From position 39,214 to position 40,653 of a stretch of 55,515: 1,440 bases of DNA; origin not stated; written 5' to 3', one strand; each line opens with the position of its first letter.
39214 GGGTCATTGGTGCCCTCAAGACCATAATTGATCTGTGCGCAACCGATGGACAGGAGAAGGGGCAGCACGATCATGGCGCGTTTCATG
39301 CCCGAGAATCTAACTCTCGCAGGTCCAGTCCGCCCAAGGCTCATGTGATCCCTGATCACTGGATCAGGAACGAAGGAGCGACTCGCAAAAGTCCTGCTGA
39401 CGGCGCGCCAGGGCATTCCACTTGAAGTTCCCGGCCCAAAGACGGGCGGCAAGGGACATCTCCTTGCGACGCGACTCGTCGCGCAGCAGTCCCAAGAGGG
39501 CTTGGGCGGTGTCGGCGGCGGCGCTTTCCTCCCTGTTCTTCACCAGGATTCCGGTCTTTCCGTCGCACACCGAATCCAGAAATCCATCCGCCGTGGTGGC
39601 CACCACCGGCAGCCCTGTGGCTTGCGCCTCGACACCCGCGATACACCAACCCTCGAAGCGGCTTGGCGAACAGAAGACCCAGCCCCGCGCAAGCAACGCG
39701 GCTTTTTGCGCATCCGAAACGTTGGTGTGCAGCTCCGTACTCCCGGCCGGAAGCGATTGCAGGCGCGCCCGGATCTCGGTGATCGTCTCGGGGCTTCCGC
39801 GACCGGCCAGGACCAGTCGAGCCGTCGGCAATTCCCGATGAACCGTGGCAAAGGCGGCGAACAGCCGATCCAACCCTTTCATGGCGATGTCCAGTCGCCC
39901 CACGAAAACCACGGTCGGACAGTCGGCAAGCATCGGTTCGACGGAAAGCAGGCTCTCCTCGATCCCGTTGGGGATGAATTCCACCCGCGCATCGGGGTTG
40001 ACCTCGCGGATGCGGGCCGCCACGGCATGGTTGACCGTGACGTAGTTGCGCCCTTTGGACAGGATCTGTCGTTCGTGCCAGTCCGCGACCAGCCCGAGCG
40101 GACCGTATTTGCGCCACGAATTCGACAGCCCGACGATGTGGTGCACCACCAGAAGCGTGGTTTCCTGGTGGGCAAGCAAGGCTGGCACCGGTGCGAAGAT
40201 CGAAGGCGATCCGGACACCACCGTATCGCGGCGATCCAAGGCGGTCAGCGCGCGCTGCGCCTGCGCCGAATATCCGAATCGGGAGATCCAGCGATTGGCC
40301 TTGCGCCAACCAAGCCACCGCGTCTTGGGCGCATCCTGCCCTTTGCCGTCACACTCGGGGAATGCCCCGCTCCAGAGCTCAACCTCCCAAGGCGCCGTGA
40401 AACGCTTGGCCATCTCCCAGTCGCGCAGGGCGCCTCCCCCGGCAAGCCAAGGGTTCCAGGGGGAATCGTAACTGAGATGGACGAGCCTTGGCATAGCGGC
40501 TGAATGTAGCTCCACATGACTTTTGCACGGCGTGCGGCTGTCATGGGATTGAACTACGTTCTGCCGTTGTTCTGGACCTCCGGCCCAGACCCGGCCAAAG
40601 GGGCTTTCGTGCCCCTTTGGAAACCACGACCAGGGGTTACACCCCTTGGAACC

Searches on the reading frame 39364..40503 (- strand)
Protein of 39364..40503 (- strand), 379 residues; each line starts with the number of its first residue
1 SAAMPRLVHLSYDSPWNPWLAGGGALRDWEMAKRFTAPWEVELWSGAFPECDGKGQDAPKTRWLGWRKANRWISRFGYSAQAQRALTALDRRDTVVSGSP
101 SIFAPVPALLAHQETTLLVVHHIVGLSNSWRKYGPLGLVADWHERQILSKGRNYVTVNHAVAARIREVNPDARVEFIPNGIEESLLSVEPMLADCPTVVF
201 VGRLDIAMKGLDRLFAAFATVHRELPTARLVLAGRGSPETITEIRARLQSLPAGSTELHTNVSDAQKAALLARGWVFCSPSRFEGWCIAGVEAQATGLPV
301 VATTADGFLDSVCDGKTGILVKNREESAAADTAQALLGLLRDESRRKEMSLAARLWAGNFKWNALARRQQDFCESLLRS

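Call 11: search_protein_families(library=ncbifam, proteins=[window:39364-40503:-])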
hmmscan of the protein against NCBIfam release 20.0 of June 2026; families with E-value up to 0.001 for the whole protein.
window:39364-40503:- (379 aa): 26 families (the best 25 are shown)
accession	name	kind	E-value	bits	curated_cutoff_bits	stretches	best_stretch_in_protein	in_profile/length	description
TIGR03449.1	mycothiol_MshA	equivalog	5.7e-20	71.6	462.5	1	153-370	178-397/406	D-inositol-3-phosphate glycosyltransferase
TIGR02149.1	glgA_Coryne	subfamily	4.4e-18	65.6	302.4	1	141-374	135-388/391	glycogen synthase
TIGR04047.1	MSMEG_0565_glyc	hypoth_equivalog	1.9e-16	60.2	259.85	1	139-371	128-369/373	MSMEG_0565 family glycosyltransferase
NF041876.1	EPS_EpsE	equivalog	1.3e-15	57.6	400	1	174-354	188-373/389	exopolysaccharide biosynthesis GT4 family glycosyltransferase EpsE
NF038295.1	EPS_HpsP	equivalog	9.6e-15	54.5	550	1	193-369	205-380/388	hormogonium polysaccharide biosynthesis glycosyltransferase HpsP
TIGR03088.1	stp2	hypoth_equivalog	1.4e-14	53.9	409.05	1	172-373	170-370/374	TIGR03088 family PEP-CTERM/XrtA system glycosyltransferase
TIGR04157.1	glyco_rSAM_CFB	subfamily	2.3e-11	43.3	400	2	197-237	229-268/406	TIGR04157 family glycosyltransferase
NF038229.1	Glyco4_Geo_Pelo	equivalog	1.2e-10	40.9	400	1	145-354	104-313/338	GPMC system family 4 glycosyltransferase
TIGR02095.1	glgA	subfamily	1.8e-10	40.1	328.45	1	193-368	292-469/477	glycogen/starch synthase, ADP-glucose type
TIGR03999.1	thiol_BshA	equivalog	3.6e-10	39.3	273.7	1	208-372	211-369/375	N-acetyl-alpha-D-glucosaminyl L-malate synthase BshA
TIGR04063.1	stp3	hypoth_equivalog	1.1e-08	34.5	442.05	1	183-375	201-394/397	TIGR04063 family PEP-CTERM/XrtA system glycosyltransferase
NF041010.1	glycosy_Agl16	equivalog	1.7e-08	33.7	575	1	165-376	149-351/352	glycosylation protein Agl16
NF001901.0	PRK00654.1-5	equivalog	3.3e-08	32.5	649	1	194-372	315-487/502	glycogen synthase GlgA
NF046085.1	XrtY_assoc_Gly1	equivalog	6.8e-07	28.5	400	1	193-370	207-378/387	XrtY-associated glycosyltransferase XYAG1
NF011726.0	PRK15179.1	equivalog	1e-06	27.4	733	1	223-347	544-663/694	Vi polysaccharide biosynthesis protein TviE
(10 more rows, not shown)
